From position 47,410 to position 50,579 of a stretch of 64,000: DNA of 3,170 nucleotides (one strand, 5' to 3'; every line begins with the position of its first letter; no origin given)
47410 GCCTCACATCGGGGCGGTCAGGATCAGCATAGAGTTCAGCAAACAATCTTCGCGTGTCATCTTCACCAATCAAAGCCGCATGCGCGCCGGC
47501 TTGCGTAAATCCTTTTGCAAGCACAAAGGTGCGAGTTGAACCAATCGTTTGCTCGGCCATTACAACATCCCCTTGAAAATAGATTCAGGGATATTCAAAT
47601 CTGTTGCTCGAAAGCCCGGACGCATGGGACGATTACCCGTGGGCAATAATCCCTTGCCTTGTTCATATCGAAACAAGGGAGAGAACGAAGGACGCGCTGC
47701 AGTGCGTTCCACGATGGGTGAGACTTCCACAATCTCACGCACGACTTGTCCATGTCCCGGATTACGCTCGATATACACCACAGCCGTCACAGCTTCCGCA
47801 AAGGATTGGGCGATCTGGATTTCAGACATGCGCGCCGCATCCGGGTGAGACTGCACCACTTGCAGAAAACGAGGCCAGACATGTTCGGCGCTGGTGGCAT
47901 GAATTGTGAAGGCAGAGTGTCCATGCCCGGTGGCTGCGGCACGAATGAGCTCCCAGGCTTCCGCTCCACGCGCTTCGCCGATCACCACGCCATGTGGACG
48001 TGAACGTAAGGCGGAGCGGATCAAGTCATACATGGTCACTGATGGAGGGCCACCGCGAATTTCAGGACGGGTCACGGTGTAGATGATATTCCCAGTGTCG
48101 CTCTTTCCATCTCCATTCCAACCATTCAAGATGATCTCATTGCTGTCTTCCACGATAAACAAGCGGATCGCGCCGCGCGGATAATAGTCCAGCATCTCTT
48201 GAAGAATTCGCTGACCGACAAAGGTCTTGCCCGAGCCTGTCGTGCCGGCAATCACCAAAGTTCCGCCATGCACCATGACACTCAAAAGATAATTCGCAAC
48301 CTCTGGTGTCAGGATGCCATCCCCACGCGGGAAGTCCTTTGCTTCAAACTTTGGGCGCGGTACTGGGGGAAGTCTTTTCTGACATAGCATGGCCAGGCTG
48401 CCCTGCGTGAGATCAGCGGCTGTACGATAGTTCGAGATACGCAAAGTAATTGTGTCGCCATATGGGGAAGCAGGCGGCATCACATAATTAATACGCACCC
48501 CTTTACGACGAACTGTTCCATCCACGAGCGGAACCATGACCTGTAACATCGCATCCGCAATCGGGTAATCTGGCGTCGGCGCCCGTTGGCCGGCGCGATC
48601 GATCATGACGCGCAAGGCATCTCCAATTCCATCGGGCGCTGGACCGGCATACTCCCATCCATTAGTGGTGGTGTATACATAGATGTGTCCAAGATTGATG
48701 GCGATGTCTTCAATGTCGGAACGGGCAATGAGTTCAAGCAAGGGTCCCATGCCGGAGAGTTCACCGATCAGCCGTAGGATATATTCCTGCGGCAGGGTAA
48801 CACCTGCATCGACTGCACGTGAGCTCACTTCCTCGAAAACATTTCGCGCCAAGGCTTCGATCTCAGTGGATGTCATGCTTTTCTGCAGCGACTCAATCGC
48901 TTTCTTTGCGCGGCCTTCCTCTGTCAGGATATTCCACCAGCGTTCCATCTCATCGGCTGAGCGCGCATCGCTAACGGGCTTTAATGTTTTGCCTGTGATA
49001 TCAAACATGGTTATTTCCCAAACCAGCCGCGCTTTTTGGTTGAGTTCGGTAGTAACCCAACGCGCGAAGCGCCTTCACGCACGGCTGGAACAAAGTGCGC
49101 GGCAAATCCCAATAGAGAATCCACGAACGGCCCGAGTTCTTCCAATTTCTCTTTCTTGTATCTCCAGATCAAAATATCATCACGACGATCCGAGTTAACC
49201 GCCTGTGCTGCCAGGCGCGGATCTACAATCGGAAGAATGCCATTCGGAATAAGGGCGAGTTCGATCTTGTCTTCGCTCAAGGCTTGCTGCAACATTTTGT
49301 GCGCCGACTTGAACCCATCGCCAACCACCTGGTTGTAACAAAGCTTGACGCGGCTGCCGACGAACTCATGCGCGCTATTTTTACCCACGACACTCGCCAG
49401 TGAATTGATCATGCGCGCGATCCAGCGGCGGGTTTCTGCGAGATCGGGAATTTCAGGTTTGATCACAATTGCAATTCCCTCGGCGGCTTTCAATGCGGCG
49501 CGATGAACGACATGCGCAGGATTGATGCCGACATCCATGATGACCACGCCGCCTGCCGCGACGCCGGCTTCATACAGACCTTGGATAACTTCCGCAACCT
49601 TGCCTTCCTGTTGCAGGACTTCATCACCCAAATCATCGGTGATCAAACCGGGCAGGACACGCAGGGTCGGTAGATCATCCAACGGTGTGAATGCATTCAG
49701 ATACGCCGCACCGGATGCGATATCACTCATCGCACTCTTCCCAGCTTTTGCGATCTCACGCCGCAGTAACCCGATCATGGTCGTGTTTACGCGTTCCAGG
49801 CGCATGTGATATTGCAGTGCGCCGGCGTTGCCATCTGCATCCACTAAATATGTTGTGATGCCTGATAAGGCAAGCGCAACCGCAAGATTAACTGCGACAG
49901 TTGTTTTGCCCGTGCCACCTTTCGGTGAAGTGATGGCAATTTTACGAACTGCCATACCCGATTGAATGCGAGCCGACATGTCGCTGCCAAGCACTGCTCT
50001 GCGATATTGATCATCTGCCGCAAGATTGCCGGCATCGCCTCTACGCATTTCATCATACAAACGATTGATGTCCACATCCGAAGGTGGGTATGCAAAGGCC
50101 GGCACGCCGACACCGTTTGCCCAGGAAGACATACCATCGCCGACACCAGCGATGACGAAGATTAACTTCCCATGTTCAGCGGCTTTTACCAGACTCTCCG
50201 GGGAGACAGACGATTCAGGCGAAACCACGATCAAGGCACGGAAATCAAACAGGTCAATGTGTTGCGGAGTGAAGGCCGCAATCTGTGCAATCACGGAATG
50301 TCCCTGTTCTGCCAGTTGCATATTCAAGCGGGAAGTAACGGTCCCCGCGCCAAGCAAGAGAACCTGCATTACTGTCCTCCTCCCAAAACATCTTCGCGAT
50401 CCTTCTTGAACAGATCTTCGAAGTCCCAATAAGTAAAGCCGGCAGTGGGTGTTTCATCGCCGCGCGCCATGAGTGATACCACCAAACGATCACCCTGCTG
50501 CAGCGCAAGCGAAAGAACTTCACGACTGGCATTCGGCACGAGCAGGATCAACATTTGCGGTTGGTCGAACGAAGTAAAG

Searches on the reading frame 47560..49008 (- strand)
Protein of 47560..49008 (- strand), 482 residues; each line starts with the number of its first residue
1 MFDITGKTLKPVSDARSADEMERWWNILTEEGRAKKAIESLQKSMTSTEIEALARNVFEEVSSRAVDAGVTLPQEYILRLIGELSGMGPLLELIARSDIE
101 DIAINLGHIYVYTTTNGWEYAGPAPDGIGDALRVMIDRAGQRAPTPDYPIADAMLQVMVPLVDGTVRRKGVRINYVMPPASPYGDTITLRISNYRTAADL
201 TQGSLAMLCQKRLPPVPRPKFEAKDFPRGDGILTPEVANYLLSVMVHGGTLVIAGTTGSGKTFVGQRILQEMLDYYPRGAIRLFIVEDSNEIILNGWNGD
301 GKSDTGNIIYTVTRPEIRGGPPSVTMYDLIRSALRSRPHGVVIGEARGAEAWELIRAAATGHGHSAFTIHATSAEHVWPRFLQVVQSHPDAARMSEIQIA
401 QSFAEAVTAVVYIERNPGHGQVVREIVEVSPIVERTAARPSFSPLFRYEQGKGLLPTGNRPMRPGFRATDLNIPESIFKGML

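Call 23: search_protein_families(library=ncbifam, proteins=[window:47560-49008:-])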
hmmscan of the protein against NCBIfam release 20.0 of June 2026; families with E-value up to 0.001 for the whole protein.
window:47560-49008:- (482 aa): 15 families
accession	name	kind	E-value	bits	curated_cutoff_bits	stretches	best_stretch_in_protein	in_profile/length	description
TIGR03819.1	heli_sec_ATPase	hypoth_equivalog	2e-32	112.7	373.15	1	41-426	9-338/340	TadA family conjugal transfer-associated ATPase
TIGR02788.1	VirB11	equivalog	6.3e-29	101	249.95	1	160-422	59-303/308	P-type DNA transfer ATPase VirB11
NF010469.0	PRK13894.1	subfamily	2.7e-25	89.4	508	1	231-431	132-309/320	conjugal transfer ATPase TrbB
TIGR02782.1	TrbB_P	equivalog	1.2e-24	87.2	304.55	1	231-432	119-296/303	P-type conjugative transfer ATPase TrbB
NF058587.1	archaellum_moto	equivalog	2.3e-20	72.8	550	1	232-435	259-436/527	archaellum flagellar ATPase motor FlaI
NF010407.0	PRK13833.1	subfamily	2.7e-19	69.8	499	1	230-431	126-302/323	conjugal transfer protein TrbB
NF010475.0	PRK13900.1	equivalog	1.2e-17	64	389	1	160-426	76-322/333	type IV secretion system ATPase VirB11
NF010425.0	PRK13851.1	equivalog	3.6e-12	45.8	461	1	237-414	151-313/344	type IV secretion system protein VirB11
NF041000.1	ATPase_ComGA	equivalog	1.7e-10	40.3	300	1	325-389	186-250/267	competence type IV pilus ATPase ComGA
NF053672.1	bindosome_BasE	exception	2.8e-09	36.2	1000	1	251-381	273-388/512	bindosome assembly system ATPase subunit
TIGR02525.1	plasmid_TraJ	equivalog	5.8e-09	35.4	368.3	1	243-427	144-312/372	plasmid transfer ATPase TraJ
TIGR01420.1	pilT_fam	subfamily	3.9e-08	32.9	319.1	1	328-422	186-277/343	PilT/PilU family type 4a pilus ATPase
NF007755.0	PRK10436.1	equivalog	3.1e-06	26.1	617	1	240-384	211-335/465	type II secretion system protein GspE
TIGR02524.1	dot_icm_DotB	equivalog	1.5e-05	24.4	463.3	1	246-376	132-251/358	Dot/Icm type IV secretion system ATPase DotB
TIGR02538.1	type_IV_pilB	equivalog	0.00026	19.7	675.65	0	239-384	307-432/564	type IV-A pilus assembly ATPase PilB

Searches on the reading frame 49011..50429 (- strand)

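Call 23: search_protein_families(library=ncbifam, proteins=[window:49011-50429:-])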
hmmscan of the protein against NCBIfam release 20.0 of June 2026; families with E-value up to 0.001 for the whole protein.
window:49011-50429:- (472 aa): 18 families
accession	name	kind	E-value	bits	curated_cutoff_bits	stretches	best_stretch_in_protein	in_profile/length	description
NF041546.1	ParA_partition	equivalog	7.6e-14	51.7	180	1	164-233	2-73/203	ParA family partition ATPase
TIGR01969.1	minD_arch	subfamily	4.8e-11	42.3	201.75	1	163-332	2-147/251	cell division ATPase MinD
TIGR03815.1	CpaE_hom_Actino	equivalog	9.9e-11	41.3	154.45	1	162-346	112-275/340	septum site-determining protein Ssd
TIGR01968.1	minD_bact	equivalog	1.3e-09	37.8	212.9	1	164-223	4-64/261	septum site-determining protein MinD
TIGR03371.1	cellulose_yhjQ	equivalog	4.2e-09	36.3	157.85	1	162-335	2-156/246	cellulose biosynthesis protein BcsQ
NF041136.1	MrpORP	equivalog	5e-08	32.6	450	1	162-200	6-44/365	iron-sulfur cluster carrier protein MrpORP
TIGR01007.1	eps_fam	subfamily_domain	5.9e-08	32.5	108.05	1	157-216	13-72/204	polysaccharide biosynthesis tyrosine autokinase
NF053622.1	ATPseBagAMYCTU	equivalog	1.1e-06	28.3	400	1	163-205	8-50/325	ATPase BagA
TIGR03453.1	partition_RepA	equivalog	1.7e-06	27.1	348.45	1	158-202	101-145/387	plasmid partitioning protein RepA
NF008669.0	PRK11670.1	equivalog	2.1e-06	26.9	348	1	163-199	109-145/369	iron-sulfur cluster carrier protein ApbC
NF047398.1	AAA_KGGVGR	domain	1.3e-05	25.6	90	1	163-225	4-68/190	KGGVGR-motif variant AAA ATPase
TIGR03018.1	pepcterm_TyrKin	hypoth_equivalog_domain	1.8e-05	24.2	230.65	1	160-213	34-88/207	XrtA-associated tyrosine autokinase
TIGR03029.1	EpsG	equivalog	0.00014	21.1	313.8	1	162-212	104-154/274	chain length determinant protein tyrosine kinase EpsG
TIGR01005.1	eps_transp_fam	subfamily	0.00015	20.1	411.7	1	162-220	547-608/754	exopolysaccharide transport protein family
NF010443.0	PRK13869.1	subfamily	0.00021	20.2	446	1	158-203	118-163/405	plasmid-partitioning protein RepA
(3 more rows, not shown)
